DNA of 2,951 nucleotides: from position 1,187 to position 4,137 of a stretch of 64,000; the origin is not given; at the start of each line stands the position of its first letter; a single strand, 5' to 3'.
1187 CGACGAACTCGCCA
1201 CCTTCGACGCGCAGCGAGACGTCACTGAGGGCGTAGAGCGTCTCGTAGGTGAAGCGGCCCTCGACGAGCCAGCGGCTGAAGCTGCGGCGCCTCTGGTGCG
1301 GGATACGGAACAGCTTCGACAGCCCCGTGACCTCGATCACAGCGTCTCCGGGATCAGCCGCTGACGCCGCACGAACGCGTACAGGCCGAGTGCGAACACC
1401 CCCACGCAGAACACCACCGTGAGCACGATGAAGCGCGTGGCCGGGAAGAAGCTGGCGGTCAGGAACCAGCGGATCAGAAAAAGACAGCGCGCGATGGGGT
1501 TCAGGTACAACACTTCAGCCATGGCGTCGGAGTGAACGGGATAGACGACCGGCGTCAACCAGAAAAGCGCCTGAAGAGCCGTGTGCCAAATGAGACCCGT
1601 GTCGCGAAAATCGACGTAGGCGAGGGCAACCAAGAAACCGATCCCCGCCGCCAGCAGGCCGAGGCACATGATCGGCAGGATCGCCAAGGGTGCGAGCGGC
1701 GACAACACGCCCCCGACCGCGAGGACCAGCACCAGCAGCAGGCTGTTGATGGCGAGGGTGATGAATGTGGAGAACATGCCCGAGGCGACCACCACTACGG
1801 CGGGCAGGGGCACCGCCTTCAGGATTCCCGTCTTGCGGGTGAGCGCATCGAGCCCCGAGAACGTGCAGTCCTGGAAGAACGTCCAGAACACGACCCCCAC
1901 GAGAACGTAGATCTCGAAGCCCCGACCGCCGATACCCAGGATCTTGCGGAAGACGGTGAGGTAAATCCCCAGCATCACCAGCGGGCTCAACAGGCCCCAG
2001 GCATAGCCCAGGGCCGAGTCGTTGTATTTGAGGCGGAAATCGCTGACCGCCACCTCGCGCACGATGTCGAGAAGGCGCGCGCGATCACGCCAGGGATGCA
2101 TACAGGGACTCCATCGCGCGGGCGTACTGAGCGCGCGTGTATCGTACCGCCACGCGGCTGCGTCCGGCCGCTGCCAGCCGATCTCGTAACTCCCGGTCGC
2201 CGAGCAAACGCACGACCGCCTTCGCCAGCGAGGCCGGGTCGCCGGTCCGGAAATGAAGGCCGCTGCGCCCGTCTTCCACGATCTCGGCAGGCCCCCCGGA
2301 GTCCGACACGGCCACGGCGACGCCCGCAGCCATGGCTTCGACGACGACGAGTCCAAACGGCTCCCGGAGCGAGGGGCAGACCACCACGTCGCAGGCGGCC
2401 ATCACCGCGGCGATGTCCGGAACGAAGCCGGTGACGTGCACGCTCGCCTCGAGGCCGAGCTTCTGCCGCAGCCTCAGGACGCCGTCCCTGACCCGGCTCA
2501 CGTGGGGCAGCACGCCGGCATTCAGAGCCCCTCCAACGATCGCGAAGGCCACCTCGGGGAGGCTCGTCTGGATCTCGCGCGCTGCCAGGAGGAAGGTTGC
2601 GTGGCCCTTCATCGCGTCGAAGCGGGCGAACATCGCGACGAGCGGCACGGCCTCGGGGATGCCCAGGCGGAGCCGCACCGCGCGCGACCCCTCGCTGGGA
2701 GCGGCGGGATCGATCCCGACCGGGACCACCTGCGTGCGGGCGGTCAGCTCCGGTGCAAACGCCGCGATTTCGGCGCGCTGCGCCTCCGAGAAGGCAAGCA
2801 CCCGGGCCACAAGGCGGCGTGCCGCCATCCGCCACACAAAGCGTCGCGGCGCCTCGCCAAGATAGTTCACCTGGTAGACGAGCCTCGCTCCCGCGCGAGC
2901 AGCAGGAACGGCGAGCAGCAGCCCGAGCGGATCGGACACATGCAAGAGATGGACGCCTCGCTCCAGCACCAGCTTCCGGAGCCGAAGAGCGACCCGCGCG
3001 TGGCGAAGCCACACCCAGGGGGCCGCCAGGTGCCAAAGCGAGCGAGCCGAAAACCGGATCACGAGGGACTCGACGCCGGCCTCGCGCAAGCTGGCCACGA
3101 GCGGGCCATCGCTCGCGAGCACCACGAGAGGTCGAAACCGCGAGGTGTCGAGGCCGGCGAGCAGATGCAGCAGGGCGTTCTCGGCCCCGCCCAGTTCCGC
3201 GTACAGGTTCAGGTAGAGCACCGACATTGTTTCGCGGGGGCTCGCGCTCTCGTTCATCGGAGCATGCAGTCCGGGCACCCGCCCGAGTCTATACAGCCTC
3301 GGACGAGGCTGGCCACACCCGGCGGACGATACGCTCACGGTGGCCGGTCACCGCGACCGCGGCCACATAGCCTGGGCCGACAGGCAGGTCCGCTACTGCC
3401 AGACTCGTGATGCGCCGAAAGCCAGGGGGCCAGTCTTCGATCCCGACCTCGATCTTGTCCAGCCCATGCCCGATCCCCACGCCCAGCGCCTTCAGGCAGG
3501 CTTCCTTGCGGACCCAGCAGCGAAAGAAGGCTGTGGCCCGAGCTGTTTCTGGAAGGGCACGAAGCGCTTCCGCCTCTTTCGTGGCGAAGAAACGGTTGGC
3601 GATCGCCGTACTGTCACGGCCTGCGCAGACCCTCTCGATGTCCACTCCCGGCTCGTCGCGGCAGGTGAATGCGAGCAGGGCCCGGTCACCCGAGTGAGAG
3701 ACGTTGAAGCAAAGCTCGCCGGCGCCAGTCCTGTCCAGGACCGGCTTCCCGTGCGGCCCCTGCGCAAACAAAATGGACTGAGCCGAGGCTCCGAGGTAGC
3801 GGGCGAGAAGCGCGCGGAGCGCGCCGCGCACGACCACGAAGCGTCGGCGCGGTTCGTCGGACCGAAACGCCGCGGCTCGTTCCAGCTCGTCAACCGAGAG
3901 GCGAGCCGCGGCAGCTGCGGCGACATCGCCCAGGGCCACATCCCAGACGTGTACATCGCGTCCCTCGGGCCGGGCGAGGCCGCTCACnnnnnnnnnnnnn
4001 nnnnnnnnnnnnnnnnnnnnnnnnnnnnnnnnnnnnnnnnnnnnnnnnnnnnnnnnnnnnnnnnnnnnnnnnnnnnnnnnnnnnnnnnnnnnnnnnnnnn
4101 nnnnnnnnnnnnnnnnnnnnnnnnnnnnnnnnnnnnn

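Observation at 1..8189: Cryptic NRPS-like (A-PCP-TE) glycoconjugate cluster with dedicated PPTase, two glycosyltransferases, methyltransferase and Wzm/Wzt-type ABC exporter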

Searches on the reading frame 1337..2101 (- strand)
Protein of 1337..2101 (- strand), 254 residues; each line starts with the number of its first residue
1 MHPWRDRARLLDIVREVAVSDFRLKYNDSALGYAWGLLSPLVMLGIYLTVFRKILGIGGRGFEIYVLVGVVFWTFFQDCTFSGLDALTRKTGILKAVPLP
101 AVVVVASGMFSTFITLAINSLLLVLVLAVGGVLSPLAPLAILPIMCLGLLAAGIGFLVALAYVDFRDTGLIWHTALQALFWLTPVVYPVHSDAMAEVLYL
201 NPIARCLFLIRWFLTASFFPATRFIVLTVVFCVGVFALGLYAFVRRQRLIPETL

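Call 45: search_solved_structures(query=window:1337-2101:-, max_evalue=1)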
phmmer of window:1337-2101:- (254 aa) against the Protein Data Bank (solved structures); distinct sequences matched with E-value up to 1: 6.
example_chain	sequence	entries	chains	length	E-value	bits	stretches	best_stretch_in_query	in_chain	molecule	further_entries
6m96_B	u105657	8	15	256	7.5e-10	42.3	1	11-225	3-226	Transport permease protein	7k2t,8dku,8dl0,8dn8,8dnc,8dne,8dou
6oih_D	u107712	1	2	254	9.6e-10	41.9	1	12-220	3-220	Transport permease protein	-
9cfp_A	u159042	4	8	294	2e-09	40.9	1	14-204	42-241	Transport permease protein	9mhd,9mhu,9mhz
9cfl_A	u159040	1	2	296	2e-09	40.8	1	14-204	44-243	Transport permease protein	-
9qfx_A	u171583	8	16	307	1.8e-08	37.8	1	16-230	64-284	Probable O-antigen/lipopolysaccharide transport integral membrane protein ABC transporter | ABC transporter permease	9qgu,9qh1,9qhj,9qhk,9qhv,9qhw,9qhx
8w33_A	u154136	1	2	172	0.28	14.2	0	78-115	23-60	McrD (methyl-coenzyme M reductase operon protein D)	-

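Call 64: find_homologous_proteins(query=window:1337-2101:-, max_evalue=1e-20)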
Query window:1337-2101:- (254 aa): 118 proteins with E <= 1e-20 among 8000 candidates.
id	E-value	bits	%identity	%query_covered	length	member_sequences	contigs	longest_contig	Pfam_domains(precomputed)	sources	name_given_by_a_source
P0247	1.0e-143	496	91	100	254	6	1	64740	PF01061.30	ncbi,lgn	-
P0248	1.1e-134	466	85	100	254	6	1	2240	PF01061.30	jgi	jgi:ABC-2 type transport system permease protein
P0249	2.2e-134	465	85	100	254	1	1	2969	PF01061.30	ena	-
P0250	3.5e-127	442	79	100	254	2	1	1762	PF01061.30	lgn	-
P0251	5.1e-127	441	78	100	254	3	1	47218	PF01061.30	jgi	jgi:ABC-2 type transport system permease protein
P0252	1.0e-124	433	76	100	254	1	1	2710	PF01061.30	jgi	jgi:ABC-type polysaccharide/polyol phosphate export permease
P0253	6.5e-123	428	75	100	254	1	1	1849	PF01061.30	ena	-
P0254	1.2e-119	417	74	100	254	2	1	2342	PF01061.30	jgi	jgi:ABC-2 type transport system permease protein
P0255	1.4e-98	348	65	98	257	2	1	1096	PF01061.30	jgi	jgi:ABC-type polysaccharide/polyol phosphate export permease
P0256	2.0e-95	337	63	98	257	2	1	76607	PF01061.30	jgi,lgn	jgi:ABC-type polysaccharide/polyol phosphate export permease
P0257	2.6e-95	337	63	98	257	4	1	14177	PF01061.30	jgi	jgi:ABC-type polysaccharide/polyol phosphate export permease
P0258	6.8e-93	329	64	96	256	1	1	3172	PF01061.30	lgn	-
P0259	9.3e-93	329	63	98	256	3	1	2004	-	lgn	-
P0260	1.0e-92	329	64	98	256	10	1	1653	-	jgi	jgi:ABC-2 type transport system permease protein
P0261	1.6e-92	328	64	97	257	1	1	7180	PF01061.30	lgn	-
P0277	1.8e-86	308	60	97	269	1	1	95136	PF01061.30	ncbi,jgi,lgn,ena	-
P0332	1.8e-72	262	54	98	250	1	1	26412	PF01061.30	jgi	jgi:ABC-2 type transport system permease protein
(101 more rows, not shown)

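Call 65: find_encoding_contigs(protein=P0277, flank=10000, max_places=2)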
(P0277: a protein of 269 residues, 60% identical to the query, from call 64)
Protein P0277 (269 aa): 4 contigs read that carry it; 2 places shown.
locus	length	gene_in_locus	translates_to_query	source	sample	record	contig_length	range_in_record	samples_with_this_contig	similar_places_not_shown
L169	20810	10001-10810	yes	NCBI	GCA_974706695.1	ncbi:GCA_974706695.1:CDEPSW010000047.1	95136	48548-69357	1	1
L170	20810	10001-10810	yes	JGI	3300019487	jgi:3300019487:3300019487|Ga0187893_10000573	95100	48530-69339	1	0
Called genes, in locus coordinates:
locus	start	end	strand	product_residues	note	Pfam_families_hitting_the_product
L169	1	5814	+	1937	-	PF00501:AMP-binding, PF13193:AMP-binding_C, PF00550:PP-binding, PF00668:Condensation, PF00501:AMP-binding, PF13193:AMP-binding_C, PF00550:PP-binding, PF00881:Nitroreductase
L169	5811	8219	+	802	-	PF00668:Condensation, PF00550:PP-binding, PF00975:Thioesterase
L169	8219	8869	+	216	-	PF22624:AASDHPPT_N, PF01648:ACPS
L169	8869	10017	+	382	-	PF13439:Glyco_transf_4, PF20706:GT4-conflict, PF00534:Glycos_transf_1, PF13692:Glyco_trans_1_4, PF13524:Glyco_trans_1_2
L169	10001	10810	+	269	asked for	PF01061:ABC2_membrane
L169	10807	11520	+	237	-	PF00005:ABC_tran, PF13304:AAA_21 (faint)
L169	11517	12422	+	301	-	PF00535:Glycos_transf_2, PF13641:Glyco_tranf_2_3, PF10111:Glyco_tranf_2_2, PF13632:Glyco_trans_2_3 (weak)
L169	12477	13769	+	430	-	PF00285:Citrate_synt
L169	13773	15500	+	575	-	PF09650:PHA_gran_rgn (weak), PF01565:FAD_binding_4, PF09265:Cytokin-bind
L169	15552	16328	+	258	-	PF00230:MIP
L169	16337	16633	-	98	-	-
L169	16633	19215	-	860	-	PF01326:PPDK_N, PF27448:Rph_4th, PF00391:PEP-utilizers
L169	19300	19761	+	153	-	PF00903:Glyoxalase, PF13669:Glyoxalase_4 (weak)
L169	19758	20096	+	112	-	PF13545:HTH_Crp_2 (weak), PF25213:HVO_A0261_N (weak), PF01022:HTH_5, PF12802:MarR_2, PF12840:HTH_20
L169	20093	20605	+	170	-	PF08327:AHSA1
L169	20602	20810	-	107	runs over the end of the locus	PF13432:TPR_16 (weak)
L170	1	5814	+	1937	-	PF00501:AMP-binding, PF13193:AMP-binding_C, PF00550:PP-binding, PF00668:Condensation, PF00501:AMP-binding, PF13193:AMP-binding_C, PF00550:PP-binding, PF00881:Nitroreductase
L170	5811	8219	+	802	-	PF00668:Condensation, PF00550:PP-binding, PF00975:Thioesterase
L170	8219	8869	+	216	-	PF22624:AASDHPPT_N, PF01648:ACPS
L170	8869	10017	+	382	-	PF13439:Glyco_transf_4, PF20706:GT4-conflict, PF00534:Glycos_transf_1, PF13692:Glyco_trans_1_4, PF13524:Glyco_trans_1_2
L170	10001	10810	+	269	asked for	PF01061:ABC2_membrane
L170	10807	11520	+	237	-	PF00005:ABC_tran, PF13304:AAA_21 (faint)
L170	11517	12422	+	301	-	PF00535:Glycos_transf_2, PF13641:Glyco_tranf_2_3, PF10111:Glyco_tranf_2_2, PF13632:Glyco_trans_2_3 (weak)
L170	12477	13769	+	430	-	PF00285:Citrate_synt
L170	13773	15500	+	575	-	PF09650:PHA_gran_rgn (weak), PF01565:FAD_binding_4, PF09265:Cytokin-bind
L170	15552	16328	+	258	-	PF00230:MIP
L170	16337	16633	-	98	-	-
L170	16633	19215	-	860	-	PF01326:PPDK_N, PF27448:Rph_4th, PF00391:PEP-utilizers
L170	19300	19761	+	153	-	PF00903:Glyoxalase, PF13669:Glyoxalase_4 (weak)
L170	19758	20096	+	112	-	PF13545:HTH_Crp_2 (weak), PF25213:HVO_A0261_N (weak), PF01022:HTH_5, PF12802:MarR_2, PF12840:HTH_20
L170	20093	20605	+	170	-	PF08327:AHSA1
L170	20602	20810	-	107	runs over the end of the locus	PF13432:TPR_16 (weak)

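Call 66: find_encoding_contigs(protein=P0332, flank=10000, max_places=1)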
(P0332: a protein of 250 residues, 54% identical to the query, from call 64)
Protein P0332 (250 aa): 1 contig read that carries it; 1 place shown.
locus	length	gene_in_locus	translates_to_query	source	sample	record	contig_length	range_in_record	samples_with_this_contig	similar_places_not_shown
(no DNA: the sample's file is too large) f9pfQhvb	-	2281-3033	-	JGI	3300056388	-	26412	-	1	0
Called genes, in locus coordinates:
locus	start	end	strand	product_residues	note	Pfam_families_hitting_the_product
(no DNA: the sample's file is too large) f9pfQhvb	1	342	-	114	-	?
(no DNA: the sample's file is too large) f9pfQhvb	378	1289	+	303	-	PF13641:Glyco_tranf_2_3, PF00535:Glycos_transf_2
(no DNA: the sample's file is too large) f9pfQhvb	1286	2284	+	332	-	PF00535:Glycos_transf_2, PF13641:Glyco_tranf_2_3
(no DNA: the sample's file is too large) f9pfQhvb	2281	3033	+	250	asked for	PF01061:ABC2_membrane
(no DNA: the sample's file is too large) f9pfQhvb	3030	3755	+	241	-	PF13191:AAA_16, PF00005:ABC_tran, PF13304:AAA_21 (faint)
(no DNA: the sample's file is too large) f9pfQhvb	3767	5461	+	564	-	PF19830:DUF6311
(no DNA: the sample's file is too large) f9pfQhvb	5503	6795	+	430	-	PF00285:Citrate_synt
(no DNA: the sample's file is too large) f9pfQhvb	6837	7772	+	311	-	PF00753:Lactamase_B, PF12706:Lactamase_B_2 (weak)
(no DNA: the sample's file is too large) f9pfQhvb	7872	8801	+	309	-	PF00561:Abhydrolase_1, PF12146:Hydrolase_4, PF12697:Abhydrolase_6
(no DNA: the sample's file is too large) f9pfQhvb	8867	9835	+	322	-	PF05598:DUF772, PF01609:DDE_Tnp_1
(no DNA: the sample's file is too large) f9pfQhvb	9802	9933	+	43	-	-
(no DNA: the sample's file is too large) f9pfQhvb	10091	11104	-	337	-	PF00487:FA_desaturase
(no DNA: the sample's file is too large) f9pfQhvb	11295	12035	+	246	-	-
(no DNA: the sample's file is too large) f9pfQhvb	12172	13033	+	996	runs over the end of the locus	PF23748:Beta-prop_LRRK2 (faint), PF07494:Reg_prop (faint), PF07495:Y_Y_Y, PF00990:GGDEF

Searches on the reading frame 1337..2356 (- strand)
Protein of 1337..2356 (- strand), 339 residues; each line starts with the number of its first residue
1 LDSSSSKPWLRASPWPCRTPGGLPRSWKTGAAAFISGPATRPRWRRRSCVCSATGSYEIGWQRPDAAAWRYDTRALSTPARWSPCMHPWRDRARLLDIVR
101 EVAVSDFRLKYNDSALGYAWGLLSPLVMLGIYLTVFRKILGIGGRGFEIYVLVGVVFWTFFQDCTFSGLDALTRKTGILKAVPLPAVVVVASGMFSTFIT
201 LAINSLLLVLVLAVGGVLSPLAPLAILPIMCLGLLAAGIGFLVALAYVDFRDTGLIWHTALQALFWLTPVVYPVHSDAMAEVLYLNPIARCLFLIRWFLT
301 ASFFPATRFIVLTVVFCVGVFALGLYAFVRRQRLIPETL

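Call 4: search_protein_families(library=pfam, proteins=[window:1337-2356:-], max_evalue=0.01)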
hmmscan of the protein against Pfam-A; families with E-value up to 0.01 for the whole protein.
window:1337-2356:- (339 aa): 1 family
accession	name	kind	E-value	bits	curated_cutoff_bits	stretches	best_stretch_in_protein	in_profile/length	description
PF01061.29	ABC2_membrane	-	1.9e-08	34.5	26.9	1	106-289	10-200/211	ABC-2 type transporter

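Call 7: search_protein_families(library=ncbifam, proteins=[window:1337-2356:-], max_evalue=0.001)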
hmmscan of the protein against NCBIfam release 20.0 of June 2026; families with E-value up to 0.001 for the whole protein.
window:1337-2356:- (339 aa): 1 family
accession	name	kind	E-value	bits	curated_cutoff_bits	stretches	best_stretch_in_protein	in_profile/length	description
NF050109.1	galactan_ABC_perm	equivalog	5.8e-16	58.8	380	1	99-322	24-256/272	galactan export ABC transporter permease subunit Wzm/RfbD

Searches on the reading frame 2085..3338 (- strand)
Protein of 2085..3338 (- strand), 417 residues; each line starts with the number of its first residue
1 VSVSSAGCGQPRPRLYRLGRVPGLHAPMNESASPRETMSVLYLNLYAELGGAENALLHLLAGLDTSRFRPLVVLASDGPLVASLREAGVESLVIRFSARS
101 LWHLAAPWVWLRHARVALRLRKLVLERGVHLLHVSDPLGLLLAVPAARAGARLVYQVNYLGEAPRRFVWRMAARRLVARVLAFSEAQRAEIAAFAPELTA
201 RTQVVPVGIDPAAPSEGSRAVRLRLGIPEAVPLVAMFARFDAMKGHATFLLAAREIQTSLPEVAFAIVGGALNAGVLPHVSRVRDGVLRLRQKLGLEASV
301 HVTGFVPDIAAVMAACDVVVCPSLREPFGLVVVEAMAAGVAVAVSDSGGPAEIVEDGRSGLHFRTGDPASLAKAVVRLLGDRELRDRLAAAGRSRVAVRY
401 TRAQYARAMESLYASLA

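Call 4: search_protein_families(library=pfam, proteins=[window:2085-3338:-], max_evalue=0.01)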
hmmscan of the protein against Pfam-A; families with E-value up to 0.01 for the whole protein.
window:2085-3338:- (417 aa): 5 families
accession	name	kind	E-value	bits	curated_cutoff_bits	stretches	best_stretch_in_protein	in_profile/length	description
PF00534.26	Glycos_transf_1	-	9.6e-38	129.8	26.4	1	225-394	9-171/172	Glycosyl transferases group 1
PF13692.12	Glyco_trans_1_4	-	6.1e-32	111.3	27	1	233-381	3-142/142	Glycosyl transferases group 1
PF13439.12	Glyco_transf_4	-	7.7e-11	42.7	28.5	1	50-212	2-169/170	Glycosyltransferase Family 4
PF20706.3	GT4-conflict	-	3.5e-10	39.9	26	1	205-407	173-383/385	Family 4 Glycosyltransferase in conflict systems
PF13524.12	Glyco_trans_1_2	-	1.3e-08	35.4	25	1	261-410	13-143/144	Glycosyl transferase-like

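Call 7: search_protein_families(library=ncbifam, proteins=[window:2085-3338:-], max_evalue=0.001)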
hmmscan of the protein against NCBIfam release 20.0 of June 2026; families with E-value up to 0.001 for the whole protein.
window:2085-3338:- (417 aa): 39 families (the best 25 are shown)
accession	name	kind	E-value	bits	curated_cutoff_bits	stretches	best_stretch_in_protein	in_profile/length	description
NF041876.1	EPS_EpsE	equivalog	9.2e-28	97.6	400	1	188-408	173-388/389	exopolysaccharide biosynthesis GT4 family glycosyltransferase EpsE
TIGR02149.1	glgA_Coryne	subfamily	9.6e-25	87.5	302.4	1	175-415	143-389/391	glycogen synthase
TIGR03449.1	mycothiol_MshA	equivalog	7.9e-24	84.3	462.5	1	199-415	187-402/406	D-inositol-3-phosphate glycosyltransferase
TIGR03088.1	stp2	hypoth_equivalog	2.5e-23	82.7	409.05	1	48-415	12-372/374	TIGR03088 family PEP-CTERM/XrtA system glycosyltransferase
TIGR03999.1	thiol_BshA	equivalog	2.2e-22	79.5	273.7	1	287-416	244-373/375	N-acetyl-alpha-D-glucosaminyl L-malate synthase BshA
NF038229.1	Glyco4_Geo_Pelo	equivalog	3.6e-20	72.3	400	1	173-415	106-335/338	GPMC system family 4 glycosyltransferase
TIGR04047.1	MSMEG_0565_glyc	hypoth_equivalog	6.3e-19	68.3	259.85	1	177-414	139-372/373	MSMEG_0565 family glycosyltransferase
NF038295.1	EPS_HpsP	equivalog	6.5e-19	68.2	550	1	180-415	157-386/388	hormogonium polysaccharide biosynthesis glycosyltransferase HpsP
NF038011.1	PelF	equivalog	8.6e-18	64.6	100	1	190-413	272-489/489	GT4 family glycosyltransferase PelF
TIGR04063.1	stp3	hypoth_equivalog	2.8e-17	62.7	442.05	1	176-416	157-395/397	TIGR04063 family PEP-CTERM/XrtA system glycosyltransferase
NF012028.0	PRK15484.1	subfamily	3.4e-15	56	618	1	200-411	161-373/380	lipopolysaccharide N-acetylglucosaminyltransferase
NF053787.1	GlcN_PG_synth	equivalog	4.1e-15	55.5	480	1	306-415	252-358/361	N-acetylglucosaminyl phosphatidylglycerol synthase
NF038298.1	EPS_HpsO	equivalog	2.4e-12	46.3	575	1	324-416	297-387/388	hormogonium polysaccharide biosynthesis glycosyltransferase HpsO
TIGR02472.1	sucr_P_syn_N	equivalog_domain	2.5e-12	46.4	576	1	306-404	330-429/439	sucrose-phosphate synthase, putative, glycosyltransferase domain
TIGR02095.1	glgA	subfamily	2.6e-12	46.2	328.45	1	219-411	280-472/477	glycogen/starch synthase, ADP-glucose type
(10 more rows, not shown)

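Call 69: search_solved_structures(query=window:2085-3257:-, max_evalue=1e-10)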
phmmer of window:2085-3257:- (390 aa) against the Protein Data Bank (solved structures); distinct sequences matched with E-value up to 1e-10: 11.
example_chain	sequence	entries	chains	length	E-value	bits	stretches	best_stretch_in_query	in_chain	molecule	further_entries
6tvp_A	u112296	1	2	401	7.3e-19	71.7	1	143-386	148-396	Alpha-maltose-1-phosphate synthase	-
4xso_B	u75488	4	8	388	4.3e-18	69.2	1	11-372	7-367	Alr3699 protein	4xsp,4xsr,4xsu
6kih_A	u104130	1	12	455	7.4e-15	58.5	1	173-388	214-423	Tll1590 protein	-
3c4q_A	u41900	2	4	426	3.7e-13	53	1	174-386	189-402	Predicted glycosyltransferases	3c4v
3c48_A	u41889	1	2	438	3.9e-13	52.9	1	174-386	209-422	Predicted glycosyltransferases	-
5i45_A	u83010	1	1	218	7.2e-12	48.7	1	207-387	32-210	Glycosyl transferases group 1 family protein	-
2r60_A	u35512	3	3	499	2e-11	47.2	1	290-382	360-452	Glycosyl transferase, group 1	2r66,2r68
8dvz_A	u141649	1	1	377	2.6e-11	46.9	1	273-386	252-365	N, N'-diacetylbacillosaminyl-diphospho-undecaprenol alpha-1,3-N-acetylgalactosaminyltransf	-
2jjm_A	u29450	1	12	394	2.9e-11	46.7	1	260-386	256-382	GLYCOSYL TRANSFERASE, GROUP 1 FAMILY PROTEIN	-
3mbo_A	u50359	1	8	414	3.2e-11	46.6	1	260-386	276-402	Glycosyltransferase, group 1 family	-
8dqd_A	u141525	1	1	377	6.7e-11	45.5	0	273-386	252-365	N, N'-diacetylbacillosaminyl-diphospho-undecaprenol alpha-1,3-N-acetylgalactosaminyltransf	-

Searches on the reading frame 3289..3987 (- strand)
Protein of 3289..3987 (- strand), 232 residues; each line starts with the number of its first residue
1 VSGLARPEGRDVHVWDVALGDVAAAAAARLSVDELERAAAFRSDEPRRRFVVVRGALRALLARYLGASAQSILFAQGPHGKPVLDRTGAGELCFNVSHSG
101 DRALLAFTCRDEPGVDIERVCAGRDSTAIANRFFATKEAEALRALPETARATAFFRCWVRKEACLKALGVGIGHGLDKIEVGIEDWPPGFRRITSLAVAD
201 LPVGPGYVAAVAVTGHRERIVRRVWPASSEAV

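Call 4: search_protein_families(library=pfam, proteins=[window:3289-3987:-], max_evalue=0.01)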
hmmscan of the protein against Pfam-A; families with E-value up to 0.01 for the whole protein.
window:3289-3987:- (232 aa): 2 families
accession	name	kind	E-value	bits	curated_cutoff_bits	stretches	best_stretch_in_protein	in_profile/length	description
PF01648.25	ACPS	-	8.8e-17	61.6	25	1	114-192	3-87/111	4'-phosphopantetheinyl transferase superfamily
PF22624.1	AASDHPPT_N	-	2e-08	34.8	27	1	25-106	12-96/100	4'-phosphopantetheinyl transferase, N-terminal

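Call 7: search_protein_families(library=ncbifam, proteins=[window:3289-3987:-], max_evalue=0.001)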
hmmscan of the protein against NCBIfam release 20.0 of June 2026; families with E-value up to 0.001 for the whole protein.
window:3289-3987:- (232 aa): 5 families
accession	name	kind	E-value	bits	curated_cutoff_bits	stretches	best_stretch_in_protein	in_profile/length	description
NF042922.1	4PPT_HetI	equivalog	1.9e-44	151.8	370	1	11-219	18-230/235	4'-phosphopantetheinyl transferase HetI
NF007676.0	PRK10351.1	equivalog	7e-19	68.2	174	1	17-169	4-144/195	4'-phosphopantetheinyl transferase AcpT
TIGR00556.1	pantethn_trn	domain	1.3e-08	35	45.35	1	114-183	6-82/128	phosphopantetheine--protein transferase domain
NF047349.1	4PPT_AusB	equivalog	1.2e-05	24.9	225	1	74-181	65-161/205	aureusimine biosynthesis 4'-phosphopantetheinyl transferase AusB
TIGR00516.1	acpS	equivalog_domain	2.7e-05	24.5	59.8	1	117-185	12-80/125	holo-ACP synthase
